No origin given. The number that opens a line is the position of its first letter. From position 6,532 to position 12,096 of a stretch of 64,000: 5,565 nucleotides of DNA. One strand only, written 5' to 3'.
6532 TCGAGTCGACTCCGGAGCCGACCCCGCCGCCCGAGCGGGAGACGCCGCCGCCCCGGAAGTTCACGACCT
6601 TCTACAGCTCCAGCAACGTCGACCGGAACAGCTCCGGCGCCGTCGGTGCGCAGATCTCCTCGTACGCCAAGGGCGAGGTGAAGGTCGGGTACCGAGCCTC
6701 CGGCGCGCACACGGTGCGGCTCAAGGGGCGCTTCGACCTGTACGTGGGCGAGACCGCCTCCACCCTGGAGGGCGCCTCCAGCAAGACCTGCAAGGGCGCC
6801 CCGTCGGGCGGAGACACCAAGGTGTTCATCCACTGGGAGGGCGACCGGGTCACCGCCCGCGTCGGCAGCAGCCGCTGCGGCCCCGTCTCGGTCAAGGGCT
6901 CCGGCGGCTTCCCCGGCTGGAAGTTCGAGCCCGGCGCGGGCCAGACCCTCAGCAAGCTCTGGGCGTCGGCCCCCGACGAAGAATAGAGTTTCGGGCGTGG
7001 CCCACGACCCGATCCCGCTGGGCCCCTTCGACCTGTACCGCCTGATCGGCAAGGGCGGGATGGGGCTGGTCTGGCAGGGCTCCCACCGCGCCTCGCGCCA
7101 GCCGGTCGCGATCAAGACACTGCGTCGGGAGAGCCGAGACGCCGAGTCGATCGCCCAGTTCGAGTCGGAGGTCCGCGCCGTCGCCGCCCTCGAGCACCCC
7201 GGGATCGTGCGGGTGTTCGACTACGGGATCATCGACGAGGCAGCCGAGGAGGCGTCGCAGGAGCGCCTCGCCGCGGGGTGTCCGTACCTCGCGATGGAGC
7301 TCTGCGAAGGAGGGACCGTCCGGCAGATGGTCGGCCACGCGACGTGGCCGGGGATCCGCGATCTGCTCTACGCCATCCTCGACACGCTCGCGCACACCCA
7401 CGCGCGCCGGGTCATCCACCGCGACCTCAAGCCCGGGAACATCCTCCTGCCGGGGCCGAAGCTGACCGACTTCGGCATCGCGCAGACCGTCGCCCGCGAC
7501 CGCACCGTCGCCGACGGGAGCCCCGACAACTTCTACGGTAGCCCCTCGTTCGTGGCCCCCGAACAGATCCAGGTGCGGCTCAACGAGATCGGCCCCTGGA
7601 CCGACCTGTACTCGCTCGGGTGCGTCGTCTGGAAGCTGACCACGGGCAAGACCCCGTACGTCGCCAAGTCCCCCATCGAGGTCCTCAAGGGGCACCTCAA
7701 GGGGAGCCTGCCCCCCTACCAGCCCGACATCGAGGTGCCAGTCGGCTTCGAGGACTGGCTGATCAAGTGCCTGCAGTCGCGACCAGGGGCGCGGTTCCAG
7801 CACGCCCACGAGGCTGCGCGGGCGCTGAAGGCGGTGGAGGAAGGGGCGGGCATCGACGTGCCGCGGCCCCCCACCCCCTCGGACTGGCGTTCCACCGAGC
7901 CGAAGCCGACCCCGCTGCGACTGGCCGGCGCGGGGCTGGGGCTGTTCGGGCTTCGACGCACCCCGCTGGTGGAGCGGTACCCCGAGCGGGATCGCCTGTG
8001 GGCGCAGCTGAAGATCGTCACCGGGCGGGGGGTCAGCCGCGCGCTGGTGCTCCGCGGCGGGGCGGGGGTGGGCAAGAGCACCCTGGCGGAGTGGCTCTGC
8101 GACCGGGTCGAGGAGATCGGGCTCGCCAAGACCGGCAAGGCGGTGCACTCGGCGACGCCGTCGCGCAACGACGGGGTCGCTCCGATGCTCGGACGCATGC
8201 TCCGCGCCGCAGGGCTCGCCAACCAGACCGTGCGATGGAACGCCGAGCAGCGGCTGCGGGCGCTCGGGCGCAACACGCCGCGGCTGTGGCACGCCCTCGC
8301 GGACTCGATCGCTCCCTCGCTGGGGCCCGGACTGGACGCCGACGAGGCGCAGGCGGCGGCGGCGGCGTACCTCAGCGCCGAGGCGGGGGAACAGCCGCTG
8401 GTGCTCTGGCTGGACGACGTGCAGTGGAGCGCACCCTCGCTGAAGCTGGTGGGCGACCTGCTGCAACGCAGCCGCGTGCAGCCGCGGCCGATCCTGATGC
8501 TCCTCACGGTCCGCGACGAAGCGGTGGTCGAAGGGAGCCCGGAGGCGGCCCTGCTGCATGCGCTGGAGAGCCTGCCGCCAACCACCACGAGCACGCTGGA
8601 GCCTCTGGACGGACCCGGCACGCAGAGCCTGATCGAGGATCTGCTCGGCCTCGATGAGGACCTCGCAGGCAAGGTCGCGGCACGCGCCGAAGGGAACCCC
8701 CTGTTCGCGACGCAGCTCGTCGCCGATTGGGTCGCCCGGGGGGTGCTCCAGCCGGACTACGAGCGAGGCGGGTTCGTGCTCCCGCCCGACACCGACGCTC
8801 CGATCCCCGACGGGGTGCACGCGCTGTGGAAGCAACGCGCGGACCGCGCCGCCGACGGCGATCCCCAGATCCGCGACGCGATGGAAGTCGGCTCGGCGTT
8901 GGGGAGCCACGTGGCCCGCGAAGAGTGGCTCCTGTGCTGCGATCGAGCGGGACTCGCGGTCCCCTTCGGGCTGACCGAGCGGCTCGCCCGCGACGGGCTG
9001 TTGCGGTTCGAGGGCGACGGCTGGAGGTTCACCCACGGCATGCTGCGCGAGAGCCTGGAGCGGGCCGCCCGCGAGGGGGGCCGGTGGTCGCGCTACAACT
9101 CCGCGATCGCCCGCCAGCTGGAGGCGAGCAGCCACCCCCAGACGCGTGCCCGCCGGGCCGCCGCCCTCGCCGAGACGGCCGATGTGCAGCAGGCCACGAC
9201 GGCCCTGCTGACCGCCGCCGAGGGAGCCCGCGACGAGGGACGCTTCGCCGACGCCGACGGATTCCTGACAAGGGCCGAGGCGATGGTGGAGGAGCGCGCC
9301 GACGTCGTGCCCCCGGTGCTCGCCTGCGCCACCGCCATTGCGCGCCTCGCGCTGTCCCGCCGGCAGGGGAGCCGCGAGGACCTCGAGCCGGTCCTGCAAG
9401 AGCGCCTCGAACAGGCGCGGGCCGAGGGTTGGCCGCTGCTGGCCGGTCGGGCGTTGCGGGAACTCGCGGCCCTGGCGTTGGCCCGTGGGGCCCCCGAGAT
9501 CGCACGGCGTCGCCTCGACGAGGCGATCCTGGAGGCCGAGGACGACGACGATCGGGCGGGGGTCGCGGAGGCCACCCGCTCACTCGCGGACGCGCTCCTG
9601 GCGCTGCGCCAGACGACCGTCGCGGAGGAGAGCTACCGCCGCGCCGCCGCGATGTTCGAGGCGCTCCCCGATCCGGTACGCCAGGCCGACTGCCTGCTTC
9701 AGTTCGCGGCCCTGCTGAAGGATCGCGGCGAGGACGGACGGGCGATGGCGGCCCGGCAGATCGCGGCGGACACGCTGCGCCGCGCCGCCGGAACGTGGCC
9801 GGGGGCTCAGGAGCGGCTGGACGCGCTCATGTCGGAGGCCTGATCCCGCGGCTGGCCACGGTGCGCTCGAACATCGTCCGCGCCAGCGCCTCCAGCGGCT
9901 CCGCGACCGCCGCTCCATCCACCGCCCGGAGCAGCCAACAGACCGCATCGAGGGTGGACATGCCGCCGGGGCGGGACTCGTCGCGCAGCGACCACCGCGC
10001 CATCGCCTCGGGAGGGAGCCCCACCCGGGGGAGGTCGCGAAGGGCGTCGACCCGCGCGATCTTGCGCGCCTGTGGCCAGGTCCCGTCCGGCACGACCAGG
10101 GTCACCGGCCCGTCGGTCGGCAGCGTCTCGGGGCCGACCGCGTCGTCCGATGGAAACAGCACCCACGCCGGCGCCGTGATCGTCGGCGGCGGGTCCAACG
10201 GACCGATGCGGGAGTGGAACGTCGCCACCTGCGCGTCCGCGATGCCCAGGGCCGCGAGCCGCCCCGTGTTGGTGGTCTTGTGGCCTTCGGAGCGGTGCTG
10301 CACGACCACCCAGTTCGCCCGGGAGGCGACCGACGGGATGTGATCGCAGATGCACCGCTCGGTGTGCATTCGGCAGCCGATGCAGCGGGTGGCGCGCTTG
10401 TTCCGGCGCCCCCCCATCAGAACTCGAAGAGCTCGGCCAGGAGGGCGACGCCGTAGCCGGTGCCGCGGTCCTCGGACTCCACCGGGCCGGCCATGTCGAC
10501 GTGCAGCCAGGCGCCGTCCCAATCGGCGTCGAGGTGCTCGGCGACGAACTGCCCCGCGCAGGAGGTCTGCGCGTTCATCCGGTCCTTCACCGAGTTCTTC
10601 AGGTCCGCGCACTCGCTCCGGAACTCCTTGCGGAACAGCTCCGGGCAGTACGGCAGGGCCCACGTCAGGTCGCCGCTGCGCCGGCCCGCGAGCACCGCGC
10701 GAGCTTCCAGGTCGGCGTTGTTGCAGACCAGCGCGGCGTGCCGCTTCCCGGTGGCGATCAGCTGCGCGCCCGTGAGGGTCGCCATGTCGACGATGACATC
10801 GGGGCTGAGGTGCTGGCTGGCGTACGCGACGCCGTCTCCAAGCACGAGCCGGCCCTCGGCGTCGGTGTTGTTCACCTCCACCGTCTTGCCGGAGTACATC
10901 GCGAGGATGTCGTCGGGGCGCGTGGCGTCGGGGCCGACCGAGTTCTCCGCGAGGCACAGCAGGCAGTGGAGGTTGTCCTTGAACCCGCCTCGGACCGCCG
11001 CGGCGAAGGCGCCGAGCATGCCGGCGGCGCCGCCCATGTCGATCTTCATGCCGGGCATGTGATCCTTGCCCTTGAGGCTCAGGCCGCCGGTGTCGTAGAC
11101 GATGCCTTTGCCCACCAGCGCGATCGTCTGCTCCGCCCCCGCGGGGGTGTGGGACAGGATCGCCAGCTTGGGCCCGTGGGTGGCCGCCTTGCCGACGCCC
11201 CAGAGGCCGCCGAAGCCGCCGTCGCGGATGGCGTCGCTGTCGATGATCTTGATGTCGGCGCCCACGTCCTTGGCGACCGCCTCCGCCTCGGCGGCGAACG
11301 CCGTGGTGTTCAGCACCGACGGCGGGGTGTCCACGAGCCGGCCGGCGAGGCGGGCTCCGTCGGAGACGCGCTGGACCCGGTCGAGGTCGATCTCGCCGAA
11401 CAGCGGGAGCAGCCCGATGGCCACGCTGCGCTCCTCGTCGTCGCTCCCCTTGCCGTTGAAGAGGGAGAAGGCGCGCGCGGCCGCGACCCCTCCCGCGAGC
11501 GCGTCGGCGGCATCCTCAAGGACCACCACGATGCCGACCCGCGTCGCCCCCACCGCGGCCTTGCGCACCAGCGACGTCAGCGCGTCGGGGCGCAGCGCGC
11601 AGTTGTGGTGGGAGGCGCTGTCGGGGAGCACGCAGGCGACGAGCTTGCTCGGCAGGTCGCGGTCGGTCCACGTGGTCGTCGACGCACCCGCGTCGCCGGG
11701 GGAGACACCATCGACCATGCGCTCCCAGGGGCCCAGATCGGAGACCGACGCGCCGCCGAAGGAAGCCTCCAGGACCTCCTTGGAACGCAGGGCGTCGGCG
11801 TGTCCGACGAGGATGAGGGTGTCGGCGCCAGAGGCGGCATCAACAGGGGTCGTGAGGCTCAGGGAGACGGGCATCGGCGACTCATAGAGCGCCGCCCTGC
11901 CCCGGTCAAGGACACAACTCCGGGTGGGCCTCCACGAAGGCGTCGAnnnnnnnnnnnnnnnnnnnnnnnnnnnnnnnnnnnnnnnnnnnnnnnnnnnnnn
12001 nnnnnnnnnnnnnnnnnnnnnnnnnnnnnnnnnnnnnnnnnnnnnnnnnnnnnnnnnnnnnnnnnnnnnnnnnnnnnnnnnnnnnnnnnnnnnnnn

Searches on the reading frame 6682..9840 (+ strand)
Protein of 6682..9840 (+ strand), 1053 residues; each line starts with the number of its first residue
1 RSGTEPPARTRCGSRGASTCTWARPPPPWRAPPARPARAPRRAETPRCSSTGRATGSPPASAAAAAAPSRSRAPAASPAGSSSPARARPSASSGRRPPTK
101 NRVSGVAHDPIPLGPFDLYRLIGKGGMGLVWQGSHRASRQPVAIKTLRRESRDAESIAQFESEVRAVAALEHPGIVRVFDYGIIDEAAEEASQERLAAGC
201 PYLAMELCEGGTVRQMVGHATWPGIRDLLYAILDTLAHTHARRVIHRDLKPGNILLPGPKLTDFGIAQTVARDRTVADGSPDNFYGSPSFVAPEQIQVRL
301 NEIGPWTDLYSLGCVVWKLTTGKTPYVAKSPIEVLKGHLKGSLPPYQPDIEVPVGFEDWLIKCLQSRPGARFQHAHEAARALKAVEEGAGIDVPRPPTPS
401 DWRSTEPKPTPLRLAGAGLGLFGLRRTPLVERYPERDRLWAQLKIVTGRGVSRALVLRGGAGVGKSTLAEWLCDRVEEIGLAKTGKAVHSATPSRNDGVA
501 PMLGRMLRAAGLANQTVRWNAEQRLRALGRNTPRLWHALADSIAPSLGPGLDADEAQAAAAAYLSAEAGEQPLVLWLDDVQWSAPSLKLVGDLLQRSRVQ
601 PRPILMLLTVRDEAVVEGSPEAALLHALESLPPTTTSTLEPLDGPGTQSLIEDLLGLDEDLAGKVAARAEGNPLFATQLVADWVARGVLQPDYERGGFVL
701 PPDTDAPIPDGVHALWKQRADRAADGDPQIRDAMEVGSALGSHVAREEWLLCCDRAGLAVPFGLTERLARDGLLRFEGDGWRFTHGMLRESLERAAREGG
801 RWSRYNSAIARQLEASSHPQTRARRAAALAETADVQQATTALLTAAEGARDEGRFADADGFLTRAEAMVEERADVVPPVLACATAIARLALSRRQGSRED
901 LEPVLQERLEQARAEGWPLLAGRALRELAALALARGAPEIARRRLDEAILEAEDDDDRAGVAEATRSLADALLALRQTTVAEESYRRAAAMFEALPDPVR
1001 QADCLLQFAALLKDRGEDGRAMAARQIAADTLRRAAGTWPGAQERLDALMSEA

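Call 29: search_protein_families(library=pfam, proteins=[window:6682-9840:+], max_evalue=0.001)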
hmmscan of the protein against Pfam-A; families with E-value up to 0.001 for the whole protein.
window:6682-9840:+ (1053 aa): 3 families
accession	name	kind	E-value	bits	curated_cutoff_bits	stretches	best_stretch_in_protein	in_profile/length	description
PF00069.31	Pkinase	-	2.4e-39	135.8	31.7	1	118-373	3-253/263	Protein kinase domain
PF07714.23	PK_Tyr_Ser-Thr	-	1.1e-22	81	23.1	1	118-372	3-249/258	Protein tyrosine and serine/threonine kinase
PF13191.12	AAA_16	-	1.6e-11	45.4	32.6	1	429-605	2-165/167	AAA ATPase domain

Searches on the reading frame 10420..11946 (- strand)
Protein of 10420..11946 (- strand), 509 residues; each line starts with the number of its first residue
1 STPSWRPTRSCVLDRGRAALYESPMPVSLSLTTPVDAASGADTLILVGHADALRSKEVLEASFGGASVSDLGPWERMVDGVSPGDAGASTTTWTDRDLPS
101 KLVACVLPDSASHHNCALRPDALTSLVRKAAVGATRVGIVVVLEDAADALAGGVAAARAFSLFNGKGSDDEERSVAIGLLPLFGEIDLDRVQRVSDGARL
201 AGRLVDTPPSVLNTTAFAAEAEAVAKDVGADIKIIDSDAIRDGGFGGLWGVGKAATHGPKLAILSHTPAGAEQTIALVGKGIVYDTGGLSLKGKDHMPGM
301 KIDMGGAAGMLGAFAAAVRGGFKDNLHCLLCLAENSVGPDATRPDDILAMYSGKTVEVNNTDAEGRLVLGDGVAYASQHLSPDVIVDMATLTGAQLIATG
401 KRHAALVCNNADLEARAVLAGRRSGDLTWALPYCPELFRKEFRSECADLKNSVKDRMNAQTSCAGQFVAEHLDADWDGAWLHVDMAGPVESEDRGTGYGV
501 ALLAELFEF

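Call 29: search_protein_families(library=pfam, proteins=[window:10420-11946:-], max_evalue=0.001)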
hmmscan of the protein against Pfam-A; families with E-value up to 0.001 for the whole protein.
window:10420-11946:- (509 aa): 2 families
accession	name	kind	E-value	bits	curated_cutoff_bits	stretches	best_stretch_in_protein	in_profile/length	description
PF00883.26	Peptidase_M17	-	3.6e-98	329.1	25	1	200-503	2-309/310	Cytosol aminopeptidase family, catalytic domain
PF18295.7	Pdase_M17_N2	-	1.2e-12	48.7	27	1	95-164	46-117/122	M17 aminopeptidase N-terminal domain 2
